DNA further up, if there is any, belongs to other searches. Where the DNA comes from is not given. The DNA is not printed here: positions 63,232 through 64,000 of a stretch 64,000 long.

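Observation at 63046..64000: Non-K-12 content downstream of phoU: AT-rich spacer and a partial secreted pilin-like gene running off the window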

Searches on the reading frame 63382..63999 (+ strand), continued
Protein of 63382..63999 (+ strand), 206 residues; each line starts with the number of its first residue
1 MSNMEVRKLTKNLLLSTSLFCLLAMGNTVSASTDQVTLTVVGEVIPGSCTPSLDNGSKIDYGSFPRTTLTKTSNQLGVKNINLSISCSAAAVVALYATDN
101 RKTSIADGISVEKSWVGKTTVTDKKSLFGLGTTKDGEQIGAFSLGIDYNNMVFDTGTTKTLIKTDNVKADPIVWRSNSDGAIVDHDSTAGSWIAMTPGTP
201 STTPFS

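Call 42: list_cluster_members(proteins=[P0001, P0004, L005:866-1588:+, L005:8525-9187:-, L005:9359-10693:+, L005:10741-11322:-, L005:11325-12077:-, L003:16307-18922:+, L003:19471-20655:-])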
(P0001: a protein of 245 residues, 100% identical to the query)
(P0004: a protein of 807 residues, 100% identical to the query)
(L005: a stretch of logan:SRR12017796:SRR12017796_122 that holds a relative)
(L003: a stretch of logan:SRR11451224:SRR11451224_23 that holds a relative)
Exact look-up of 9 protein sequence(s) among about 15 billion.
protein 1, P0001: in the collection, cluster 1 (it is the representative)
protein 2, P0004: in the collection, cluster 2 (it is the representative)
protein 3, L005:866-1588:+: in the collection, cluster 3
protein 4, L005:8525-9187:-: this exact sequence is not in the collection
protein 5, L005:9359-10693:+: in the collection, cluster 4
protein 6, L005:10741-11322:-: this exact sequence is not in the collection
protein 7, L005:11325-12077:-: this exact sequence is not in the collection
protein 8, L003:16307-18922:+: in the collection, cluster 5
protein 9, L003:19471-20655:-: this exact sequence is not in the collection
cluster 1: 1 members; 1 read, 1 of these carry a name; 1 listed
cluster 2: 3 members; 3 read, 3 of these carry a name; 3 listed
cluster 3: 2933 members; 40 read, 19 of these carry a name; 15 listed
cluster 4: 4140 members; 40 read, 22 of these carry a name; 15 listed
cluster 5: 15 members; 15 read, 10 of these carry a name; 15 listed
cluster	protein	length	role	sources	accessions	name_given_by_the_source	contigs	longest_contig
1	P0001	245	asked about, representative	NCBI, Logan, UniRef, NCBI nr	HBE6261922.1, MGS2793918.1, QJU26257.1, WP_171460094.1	DUF1120 domain-containing protein [Escherichia coli] | DUF1120 domain-containing protein n=1 Tax=Escherichia coli TaxID=562 RepID=UPI00148EABE9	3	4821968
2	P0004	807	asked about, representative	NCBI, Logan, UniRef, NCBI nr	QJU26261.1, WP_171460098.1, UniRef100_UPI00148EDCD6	fimbrial biogenesis usher protein [Escherichia coli] | fimbrial biogenesis usher protein n=1 Tax=Escherichia coli TaxID=562 RepID=UPI00148EDCD6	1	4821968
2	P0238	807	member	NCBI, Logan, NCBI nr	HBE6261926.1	TPA: fimbrial biogenesis usher protein [Escherichia coli] | fimbrial biogenesis usher protein [Escherichia coli]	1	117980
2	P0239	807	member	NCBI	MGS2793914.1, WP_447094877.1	fimbrial biogenesis usher protein [Escherichia coli]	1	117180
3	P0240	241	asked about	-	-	phosphate signaling complex protein PhoU [Salmonella enterica subsp. enterica serovar ... | Phosphate-specific transport system accessory protein PhoU n=272 Tax=Enterobacteriaceae ... | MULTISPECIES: phosphate signaling complex protein PhoU [Salmonella]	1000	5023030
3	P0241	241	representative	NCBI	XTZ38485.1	phosphate signaling complex protein PhoU [Salmonella enterica]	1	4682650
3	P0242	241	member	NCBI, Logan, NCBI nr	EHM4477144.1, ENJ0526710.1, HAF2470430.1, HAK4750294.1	phosphate signaling complex protein PhoU [Salmonella enterica]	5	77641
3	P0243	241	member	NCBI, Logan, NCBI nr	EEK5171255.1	phosphate signaling complex protein PhoU [Salmonella enterica]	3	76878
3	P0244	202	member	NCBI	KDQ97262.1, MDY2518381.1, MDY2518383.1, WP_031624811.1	phosphate signaling complex protein PhoU, partial [Salmonella enterica subsp. enterica ...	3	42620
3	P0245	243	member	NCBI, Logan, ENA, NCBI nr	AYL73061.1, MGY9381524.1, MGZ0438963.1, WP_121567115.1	phosphate transport system regulatory protein PhoU [Citrobacter freundii] | phosphate signaling complex protein PhoU [Citrobacter freundii]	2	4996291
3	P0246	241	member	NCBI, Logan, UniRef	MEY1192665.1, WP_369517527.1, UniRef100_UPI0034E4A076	phosphate signaling complex protein PhoU [Klebsiella pneumoniae] | phosphate signaling complex protein PhoU n=1 Tax=Klebsiella pneumoniae TaxID=573 ...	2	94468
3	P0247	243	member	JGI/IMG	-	phosphate transport system protein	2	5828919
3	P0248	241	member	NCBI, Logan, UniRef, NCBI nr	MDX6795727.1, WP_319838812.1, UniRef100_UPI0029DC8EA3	phosphate signaling complex protein PhoU [Klebsiella pneumoniae] | phosphate signaling complex protein PhoU n=1 Tax=Klebsiella pneumoniae TaxID=573 ...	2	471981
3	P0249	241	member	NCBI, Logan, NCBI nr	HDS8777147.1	TPA: phosphate signaling complex protein PhoU [Klebsiella michiganensis] | phosphate signaling complex protein PhoU [Klebsiella michiganensis]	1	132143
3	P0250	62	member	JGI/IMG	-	phosphate transport system protein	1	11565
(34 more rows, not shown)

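Call 44: find_homologous_proteins(query=L003:15350-15925:+, max_evalue=0.001)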
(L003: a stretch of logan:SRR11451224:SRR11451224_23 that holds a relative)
Query L003:15350-15925:+ (192 aa): 3 proteins with E <= 0.001 among 152 candidates.
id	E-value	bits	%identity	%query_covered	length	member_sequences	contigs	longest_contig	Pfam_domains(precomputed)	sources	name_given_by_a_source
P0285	1.7e-117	407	100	100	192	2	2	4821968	-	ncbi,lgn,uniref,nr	ncbi:hypothetical protein [Escherichia coli]|uniref:hypothetical protein n=1 Tax=Escherichia coli Ta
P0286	1.7e-96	339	84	100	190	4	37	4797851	-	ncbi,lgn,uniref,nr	ncbi:hypothetical protein AHX05_07325 [Salmonella enterica subsp. indica]|uniref:DUF1120 domain-cont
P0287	5.9e-63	230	62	94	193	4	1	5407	-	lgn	-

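Call 45: find_encoding_contigs(protein=P0007, flank=6000, max_places=1)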
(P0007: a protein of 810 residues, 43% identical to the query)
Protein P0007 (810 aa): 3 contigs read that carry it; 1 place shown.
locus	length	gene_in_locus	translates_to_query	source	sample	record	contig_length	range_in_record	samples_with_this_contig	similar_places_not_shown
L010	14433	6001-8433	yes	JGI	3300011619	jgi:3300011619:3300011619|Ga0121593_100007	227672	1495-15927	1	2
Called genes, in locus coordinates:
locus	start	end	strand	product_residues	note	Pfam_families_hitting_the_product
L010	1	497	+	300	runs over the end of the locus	PF00126:HTH_1, PF03466:LysR_substrate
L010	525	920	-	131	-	PF05656:DUF805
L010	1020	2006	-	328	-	PF13409:GST_N_2, PF00043:GST_C (weak), PF14497:GST_C_3 (weak), PF13410:GST_C_2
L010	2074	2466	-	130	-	PF07681:DoxX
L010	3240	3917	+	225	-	PF00419:Fimbrial (weak), PF06551:DUF1120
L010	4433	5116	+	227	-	PF06551:DUF1120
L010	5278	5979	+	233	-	PF00345:PapD_N, PF02753:PapD_C (weak)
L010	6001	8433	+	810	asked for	PF13954:PapC_N, PF00577:Usher, PF13953:PapC_C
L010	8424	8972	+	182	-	-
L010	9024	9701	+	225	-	PF06551:DUF1120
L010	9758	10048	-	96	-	PF13997:YqjK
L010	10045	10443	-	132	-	PF07332:Phage_holin_3_6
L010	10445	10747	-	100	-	PF05957:DUF883, PF19029:DUF883_C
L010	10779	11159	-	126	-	PF06476:DUF1090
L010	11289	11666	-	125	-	PF13721:SecD-TM1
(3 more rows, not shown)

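Call 46: find_encoding_contigs(protein=P0008, flank=6000, max_places=1)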
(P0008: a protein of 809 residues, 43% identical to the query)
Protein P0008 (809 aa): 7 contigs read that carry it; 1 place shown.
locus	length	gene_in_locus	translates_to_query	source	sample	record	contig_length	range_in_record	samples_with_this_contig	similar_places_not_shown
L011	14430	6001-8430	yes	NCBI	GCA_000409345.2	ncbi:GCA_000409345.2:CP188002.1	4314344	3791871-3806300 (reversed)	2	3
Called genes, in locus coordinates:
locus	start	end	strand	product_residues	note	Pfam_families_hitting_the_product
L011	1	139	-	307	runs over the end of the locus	PF00294:PfkB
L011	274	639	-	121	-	PF05656:DUF805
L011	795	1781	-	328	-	PF13409:GST_N_2, PF00043:GST_C, PF14497:GST_C_3 (weak), PF13410:GST_C_2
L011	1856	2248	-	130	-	PF07681:DoxX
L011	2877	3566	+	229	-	PF06551:DUF1120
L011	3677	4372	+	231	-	PF06551:DUF1120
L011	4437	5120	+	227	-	PF06551:DUF1120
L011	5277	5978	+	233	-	PF00345:PapD_N, PF02753:PapD_C (weak)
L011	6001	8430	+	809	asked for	PF13954:PapC_N, PF00577:Usher, PF13953:PapC_C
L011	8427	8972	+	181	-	-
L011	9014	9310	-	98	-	PF13997:YqjK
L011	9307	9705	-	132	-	PF07332:Phage_holin_3_6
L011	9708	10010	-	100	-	PF05957:DUF883, PF19029:DUF883_C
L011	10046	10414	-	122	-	PF06476:DUF1090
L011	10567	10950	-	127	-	PF13721:SecD-TM1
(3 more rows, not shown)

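Call 47: find_encoding_contigs(protein=P0020, flank=6000, max_places=1)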
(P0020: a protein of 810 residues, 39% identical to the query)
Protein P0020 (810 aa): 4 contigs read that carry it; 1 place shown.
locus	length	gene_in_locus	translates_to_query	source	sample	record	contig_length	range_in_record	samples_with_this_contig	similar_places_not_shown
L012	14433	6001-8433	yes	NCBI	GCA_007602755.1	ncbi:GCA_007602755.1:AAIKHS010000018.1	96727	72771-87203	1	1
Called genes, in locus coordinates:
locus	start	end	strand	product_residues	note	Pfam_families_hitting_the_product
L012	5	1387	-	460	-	PF18073:Zn_ribbon_LapB, PF03796:DnaB_C (faint), PF06745:ATPase, PF13481:AAA_25, PF23442:DUF7125, PF13541:ChlI, PF05362:Lon_C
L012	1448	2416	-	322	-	PF18429:DUF5609, PF00702:Hydrolase, PF12710:HAD, PF08282:Hydrolase_3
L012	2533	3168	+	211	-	PF10144:SMP_2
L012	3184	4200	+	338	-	PF21948:LplA-B_cat, PF03099:BPL_LplA_LipB, PF10437:Lip_prot_lig_C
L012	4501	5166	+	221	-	PF06551:DUF1120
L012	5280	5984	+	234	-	PF00345:PapD_N, PF02753:PapD_C (weak)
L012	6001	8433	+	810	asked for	PF13954:PapC_N, PF00577:Usher, PF13953:PapC_C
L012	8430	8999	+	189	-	-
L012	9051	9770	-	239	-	PF01048:PNP_UDP_1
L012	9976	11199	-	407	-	PF01676:Metalloenzyme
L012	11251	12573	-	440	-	PF02885:Glycos_trans_3N, PF00591:Glycos_transf_3, PF07831:PYNP_C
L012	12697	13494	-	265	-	PF01791:DeoC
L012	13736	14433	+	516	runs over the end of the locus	PF11230:YjjI-like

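Call 48: find_encoding_contigs(protein=P0030, flank=6000, max_places=1)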
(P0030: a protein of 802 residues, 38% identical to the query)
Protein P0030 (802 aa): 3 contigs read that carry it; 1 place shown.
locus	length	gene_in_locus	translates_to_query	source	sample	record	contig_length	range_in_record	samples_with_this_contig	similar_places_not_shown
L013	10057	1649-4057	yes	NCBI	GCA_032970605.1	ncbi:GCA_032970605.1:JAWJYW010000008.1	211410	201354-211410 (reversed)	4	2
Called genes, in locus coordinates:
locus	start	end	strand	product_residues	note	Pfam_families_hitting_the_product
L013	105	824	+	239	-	PF06551:DUF1120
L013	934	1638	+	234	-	PF00345:PapD_N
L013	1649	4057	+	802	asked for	PF13954:PapC_N, PF00577:Usher, PF13953:PapC_C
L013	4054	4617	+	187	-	-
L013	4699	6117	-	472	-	PF14691:Fer4_20, PF07992:Pyr_redox_2 (weak), PF01494:FAD_binding_3 (weak), PF01946:Thi4 (weak), PF07992:Pyr_redox_2, PF12831:FAD_oxidored (weak), PF13450:NAD_binding_8, PF13738:Pyr_redox_3 (weak), +4 more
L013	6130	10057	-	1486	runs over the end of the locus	PF00310:GATase_2, PF04898:Glu_syn_central, PF01645:Glu_synthase, PF01493:GXGXG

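Call 54: predict_structure(alignment_id=A1)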
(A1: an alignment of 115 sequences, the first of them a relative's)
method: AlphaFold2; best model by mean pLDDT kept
length: 245 residues; sequences in the alignment: 115
mean_pLDDT: 88.4   pTM: 0.79
mean pLDDT of the five models: 88.4, 87.9, 87.8, 86.9, 86.8
residues with pLDDT >= 90: 182; 70-90: 28; 50-70: 25; < 50: 10
segments of 3 or more residues with pLDDT < 50: 21-23
pLDDT, mean of each block of 10 residues (from residue 1): 63 52 50 68 88 96 95 95 97 97 97 90 97 97 96 86 94 93 93 91 94 97 92 97 96
secondary structure, 60 per line:
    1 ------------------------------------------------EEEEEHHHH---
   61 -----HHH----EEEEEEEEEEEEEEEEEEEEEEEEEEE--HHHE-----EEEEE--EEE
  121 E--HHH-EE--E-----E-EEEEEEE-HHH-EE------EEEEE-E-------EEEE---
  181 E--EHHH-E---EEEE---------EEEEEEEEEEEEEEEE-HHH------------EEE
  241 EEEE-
elements in order: E49-53 H54-57 E73-99 E111-115 E118-121 E140-146 E160-164 E174-177 E193-196 E206-221 E238-244

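Call 57: fold_search(model_id=the predicted structure, library=pdb)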
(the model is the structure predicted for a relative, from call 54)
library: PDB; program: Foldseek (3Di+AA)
matches with E <= 10: 680; with E <= 0.001: 14
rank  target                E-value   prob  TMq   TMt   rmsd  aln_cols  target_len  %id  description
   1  9fx0_A                2.5e-05  1.00  0.37  0.53  12.7       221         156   16  Cryo-EM structure of the type 1 pilus tip-to-rod transition (released 2025-06-04)
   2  9fxa_K                7.0e-05  1.00  0.37  0.54  12.6       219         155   14  Cryo-EM structure of the type 1 pilus rod as part of the FimI-bound usher complex (FimDHGFAnIC - body 1) (released 2025-06-04)
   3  8psv_A                7.4e-05  1.00  0.36  0.51  13.4       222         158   14  2.7 A cryo-EM structure of in vitro assembled type 1 pilus rod (released 2024-04-10)
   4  9iug_A                1.4e-04  1.00  0.37  0.52  13.5       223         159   14  Cryo-EM structure of the type I pilus from enterotoxigenic Escherichia coli (released 2025-05-28)
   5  3sqb_B                2.3e-04  1.00  0.38  0.59   6.8       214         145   10  Structure of the major type 1 pilus subunit FimA bound to the FimC chaperone (released 2012-05-30)
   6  6c53_A                2.6e-04  1.00  0.35  0.50  12.7       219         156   14  Cryo-EM structure of the Type 1 pilus rod (released 2018-01-31)
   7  3jwn_G                2.7e-04  1.00  0.34  0.54  12.0       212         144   13  Complex of FimC, FimF, FimG and FimH (released 2010-06-16)
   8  6swh_F                2.8e-04  1.00  0.36  0.55   7.3       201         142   13  Crystal structure of the ternary complex between the type 1 pilus proteins FimC, FimI and FimA from E. coli (released 2020-10-07)
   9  5oh0_A                2.8e-04  1.00  0.35  0.51  13.4       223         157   13  The Cryo-Electron Microscopy Structure of the Type 1 Chaperone-Usher Pilus Rod (released 2017-11-22)
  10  9fwz_E                4.6e-04  1.00  0.36  0.56   6.9       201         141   12  Cryo-EM structure of the type 1 pilus assembly platform as part of the FimA-bound chaperone-usher pilus complex (Local (released 2025-06-04)
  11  5iqo_A                4.9e-04  1.00  0.33  0.56  11.7       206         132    9  Crystal structure of the E. coli type 1 pilus subunit FimG (engineered variant with substitutions Q134E and S138E; N-t (released 2016-07-06)
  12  5nkt                  6.0e-04  1.00  0.35  0.51   7.8       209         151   14  FimA wt from E. coli (released 2018-05-16)
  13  6e14_G                7.5e-04  1.00  0.36  0.56   8.4       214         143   13  Handover mechanism of the growing pilus by the bacterial outer membrane usher FimD (released 2018-10-17)
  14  5iqm_A                9.3e-04  1.00  0.31  0.53  12.2       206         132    9  Crystal structure of the E. coli type 1 pilus subunit FimG (engineered variant with substitution Q134E; N-terminal Fim (released 2016-07-06)
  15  9fw9_B                1.3e-03  1.00  0.32  0.51   7.9       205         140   12  Cryo-EM structure of the type 1 pilus assembly platform as part of the FimA-bound chaperone-usher pilus complex (FimDH (released 2025-06-04)
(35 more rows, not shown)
